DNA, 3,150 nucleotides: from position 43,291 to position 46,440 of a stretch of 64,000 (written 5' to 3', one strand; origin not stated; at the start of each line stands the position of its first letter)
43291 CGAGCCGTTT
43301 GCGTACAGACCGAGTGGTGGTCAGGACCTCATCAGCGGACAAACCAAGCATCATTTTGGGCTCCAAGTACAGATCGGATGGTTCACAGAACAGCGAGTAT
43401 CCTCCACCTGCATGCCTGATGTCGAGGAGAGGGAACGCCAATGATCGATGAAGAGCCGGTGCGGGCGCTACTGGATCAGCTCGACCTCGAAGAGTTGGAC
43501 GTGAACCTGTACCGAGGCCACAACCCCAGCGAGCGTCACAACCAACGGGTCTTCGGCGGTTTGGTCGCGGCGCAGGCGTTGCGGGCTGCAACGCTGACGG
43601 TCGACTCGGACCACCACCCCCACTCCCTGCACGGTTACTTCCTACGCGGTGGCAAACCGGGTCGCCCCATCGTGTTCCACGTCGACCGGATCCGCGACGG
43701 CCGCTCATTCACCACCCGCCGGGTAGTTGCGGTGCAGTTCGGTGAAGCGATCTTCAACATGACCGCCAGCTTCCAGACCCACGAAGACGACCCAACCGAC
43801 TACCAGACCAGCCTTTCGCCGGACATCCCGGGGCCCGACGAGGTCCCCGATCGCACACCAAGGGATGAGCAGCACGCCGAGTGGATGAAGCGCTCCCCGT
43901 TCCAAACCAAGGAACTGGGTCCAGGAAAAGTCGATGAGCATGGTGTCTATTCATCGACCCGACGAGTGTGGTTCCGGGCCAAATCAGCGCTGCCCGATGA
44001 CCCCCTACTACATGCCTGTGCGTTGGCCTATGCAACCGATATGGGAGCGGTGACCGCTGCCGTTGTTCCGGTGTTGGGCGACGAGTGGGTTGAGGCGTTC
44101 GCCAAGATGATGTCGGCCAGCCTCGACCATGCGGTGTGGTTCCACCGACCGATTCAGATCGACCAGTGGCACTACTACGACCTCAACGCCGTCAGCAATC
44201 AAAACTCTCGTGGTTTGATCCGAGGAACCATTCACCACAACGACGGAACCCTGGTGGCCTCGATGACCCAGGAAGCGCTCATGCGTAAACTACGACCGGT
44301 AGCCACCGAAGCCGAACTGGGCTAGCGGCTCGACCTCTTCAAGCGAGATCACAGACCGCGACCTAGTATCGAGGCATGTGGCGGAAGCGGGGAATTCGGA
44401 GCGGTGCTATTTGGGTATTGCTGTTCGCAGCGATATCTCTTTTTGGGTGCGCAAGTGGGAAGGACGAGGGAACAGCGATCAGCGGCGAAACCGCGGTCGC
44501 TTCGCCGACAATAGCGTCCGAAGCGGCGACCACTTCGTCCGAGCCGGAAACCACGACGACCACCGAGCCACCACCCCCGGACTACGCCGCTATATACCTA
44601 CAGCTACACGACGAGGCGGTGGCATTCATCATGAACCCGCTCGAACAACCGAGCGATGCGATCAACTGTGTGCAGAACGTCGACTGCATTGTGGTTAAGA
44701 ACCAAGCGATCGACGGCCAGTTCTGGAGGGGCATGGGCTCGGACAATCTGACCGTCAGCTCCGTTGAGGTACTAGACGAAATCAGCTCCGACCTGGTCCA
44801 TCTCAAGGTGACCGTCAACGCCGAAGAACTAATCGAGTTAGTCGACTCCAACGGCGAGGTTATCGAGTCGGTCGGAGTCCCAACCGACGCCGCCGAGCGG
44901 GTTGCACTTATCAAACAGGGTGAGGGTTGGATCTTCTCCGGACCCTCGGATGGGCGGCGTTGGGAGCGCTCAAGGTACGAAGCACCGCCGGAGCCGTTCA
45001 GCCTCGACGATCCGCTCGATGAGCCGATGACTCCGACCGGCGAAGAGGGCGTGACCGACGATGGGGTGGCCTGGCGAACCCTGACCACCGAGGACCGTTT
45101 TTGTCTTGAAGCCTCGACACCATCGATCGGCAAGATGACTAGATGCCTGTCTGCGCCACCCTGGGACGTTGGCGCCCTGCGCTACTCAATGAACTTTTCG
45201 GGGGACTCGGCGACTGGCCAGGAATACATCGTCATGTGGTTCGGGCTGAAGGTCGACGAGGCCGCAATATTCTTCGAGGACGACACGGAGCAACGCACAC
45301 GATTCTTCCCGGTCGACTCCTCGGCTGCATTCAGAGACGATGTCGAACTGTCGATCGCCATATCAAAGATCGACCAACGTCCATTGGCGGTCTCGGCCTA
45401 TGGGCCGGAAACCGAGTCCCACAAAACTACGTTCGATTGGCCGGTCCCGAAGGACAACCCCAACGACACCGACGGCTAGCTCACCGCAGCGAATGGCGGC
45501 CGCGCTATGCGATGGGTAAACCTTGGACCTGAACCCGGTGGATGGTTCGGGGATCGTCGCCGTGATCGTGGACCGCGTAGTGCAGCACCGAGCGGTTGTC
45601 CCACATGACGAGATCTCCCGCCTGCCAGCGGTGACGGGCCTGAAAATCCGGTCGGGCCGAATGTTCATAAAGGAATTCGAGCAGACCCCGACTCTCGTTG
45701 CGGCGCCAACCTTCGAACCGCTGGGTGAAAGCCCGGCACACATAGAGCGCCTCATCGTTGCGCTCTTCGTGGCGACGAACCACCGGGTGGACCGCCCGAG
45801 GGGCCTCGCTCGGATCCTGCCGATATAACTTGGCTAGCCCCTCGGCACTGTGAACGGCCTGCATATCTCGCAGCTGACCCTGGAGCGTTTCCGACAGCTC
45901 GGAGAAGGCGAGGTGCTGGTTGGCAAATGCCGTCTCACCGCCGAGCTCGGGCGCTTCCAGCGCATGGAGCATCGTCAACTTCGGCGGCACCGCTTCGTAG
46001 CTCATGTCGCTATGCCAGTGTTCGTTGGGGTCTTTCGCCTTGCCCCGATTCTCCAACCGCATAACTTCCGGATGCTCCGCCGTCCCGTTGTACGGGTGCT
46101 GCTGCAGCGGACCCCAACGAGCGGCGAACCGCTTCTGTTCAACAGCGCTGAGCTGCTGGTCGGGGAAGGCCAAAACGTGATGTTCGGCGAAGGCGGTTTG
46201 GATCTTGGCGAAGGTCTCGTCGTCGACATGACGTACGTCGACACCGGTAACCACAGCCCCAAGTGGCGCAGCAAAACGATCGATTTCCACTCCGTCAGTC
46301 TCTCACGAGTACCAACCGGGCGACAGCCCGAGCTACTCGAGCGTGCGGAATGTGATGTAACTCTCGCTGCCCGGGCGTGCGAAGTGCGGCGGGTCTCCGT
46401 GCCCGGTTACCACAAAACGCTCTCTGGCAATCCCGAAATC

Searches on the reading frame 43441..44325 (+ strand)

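Call 22: search_protein_families(library=pfam, proteins=[window:43441-44325:+], max_evalue=0.00001)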
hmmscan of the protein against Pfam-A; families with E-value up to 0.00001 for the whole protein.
window:43441-44325:+ (294 aa): 3 families
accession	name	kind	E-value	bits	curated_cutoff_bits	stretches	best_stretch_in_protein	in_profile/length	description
PF02551.21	Acyl_CoA_thio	-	6.7e-30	104.1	21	1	167-278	24-130/132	Acyl-CoA thioesterase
PF20789.3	4HBT_3C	-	8.6e-25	88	24.1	1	132-281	1-140/140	Acyl-CoA thioesterase C-terminal domain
PF13622.12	4HBT_3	-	5.5e-23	81.5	24.3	1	34-112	7-83/83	Acyl-CoA thioesterase N-terminal domain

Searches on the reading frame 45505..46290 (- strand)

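Call 22: search_protein_families(library=pfam, proteins=[window:45505-46290:-], max_evalue=0.00001)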
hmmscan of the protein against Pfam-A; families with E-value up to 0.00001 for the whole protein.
window:45505-46290:- (261 aa): 1 family
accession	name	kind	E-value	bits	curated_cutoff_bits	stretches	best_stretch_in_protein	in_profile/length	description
PF02668.22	TauD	-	1.1e-60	206.2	27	1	9-253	8-266/267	Taurine catabolism dioxygenase TauD, TfdA family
